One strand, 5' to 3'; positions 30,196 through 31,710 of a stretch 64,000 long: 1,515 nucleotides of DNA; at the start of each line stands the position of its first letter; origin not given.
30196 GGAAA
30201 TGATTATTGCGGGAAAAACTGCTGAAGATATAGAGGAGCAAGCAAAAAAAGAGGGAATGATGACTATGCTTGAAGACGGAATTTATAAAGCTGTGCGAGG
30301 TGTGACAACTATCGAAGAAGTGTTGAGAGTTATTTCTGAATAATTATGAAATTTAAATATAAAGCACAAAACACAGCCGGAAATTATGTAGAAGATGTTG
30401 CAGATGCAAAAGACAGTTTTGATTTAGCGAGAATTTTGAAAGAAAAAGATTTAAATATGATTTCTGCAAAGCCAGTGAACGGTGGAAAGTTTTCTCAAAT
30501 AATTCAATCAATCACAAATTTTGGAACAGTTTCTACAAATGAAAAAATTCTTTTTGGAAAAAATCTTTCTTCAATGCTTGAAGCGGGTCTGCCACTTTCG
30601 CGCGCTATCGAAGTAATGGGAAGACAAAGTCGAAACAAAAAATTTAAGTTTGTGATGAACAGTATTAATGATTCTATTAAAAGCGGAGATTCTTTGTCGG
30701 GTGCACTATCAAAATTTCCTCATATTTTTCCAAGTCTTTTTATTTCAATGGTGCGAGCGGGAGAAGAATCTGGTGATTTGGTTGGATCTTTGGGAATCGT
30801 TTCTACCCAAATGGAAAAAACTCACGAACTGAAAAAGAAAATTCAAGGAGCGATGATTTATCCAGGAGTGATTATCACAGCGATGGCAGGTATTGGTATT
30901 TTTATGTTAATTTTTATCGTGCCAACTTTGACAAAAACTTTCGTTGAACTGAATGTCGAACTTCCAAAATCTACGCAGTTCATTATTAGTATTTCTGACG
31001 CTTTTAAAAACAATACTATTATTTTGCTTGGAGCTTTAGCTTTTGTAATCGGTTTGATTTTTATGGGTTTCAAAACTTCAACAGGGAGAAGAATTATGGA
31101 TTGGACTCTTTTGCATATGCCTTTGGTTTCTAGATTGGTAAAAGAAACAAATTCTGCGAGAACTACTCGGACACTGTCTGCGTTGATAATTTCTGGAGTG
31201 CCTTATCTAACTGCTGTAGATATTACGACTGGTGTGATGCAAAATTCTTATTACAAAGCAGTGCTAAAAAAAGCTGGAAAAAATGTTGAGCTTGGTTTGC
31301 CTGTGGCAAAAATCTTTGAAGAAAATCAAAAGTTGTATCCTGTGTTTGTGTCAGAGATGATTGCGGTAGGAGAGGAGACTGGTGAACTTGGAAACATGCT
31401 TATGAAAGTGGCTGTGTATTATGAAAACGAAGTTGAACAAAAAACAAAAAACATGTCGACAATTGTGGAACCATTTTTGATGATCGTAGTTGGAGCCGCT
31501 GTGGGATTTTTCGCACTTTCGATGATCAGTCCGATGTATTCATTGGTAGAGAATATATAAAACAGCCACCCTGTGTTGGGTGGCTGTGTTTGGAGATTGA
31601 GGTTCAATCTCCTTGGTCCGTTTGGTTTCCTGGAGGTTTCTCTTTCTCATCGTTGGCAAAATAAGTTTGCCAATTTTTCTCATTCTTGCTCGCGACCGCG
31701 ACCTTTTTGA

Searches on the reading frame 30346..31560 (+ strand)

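Call 83: search_protein_families(library=pfam, proteins=[window:30346-31560:+], max_evalue=0.00001)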
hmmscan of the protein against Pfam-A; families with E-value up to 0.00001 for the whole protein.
window:30346-31560:+ (404 aa): 1 family
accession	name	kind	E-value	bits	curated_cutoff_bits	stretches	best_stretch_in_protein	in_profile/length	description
PF00482.28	T2SSF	-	6.7e-54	181.6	25.2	2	73-193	4-125/125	Type II secretion system (T2SS), protein F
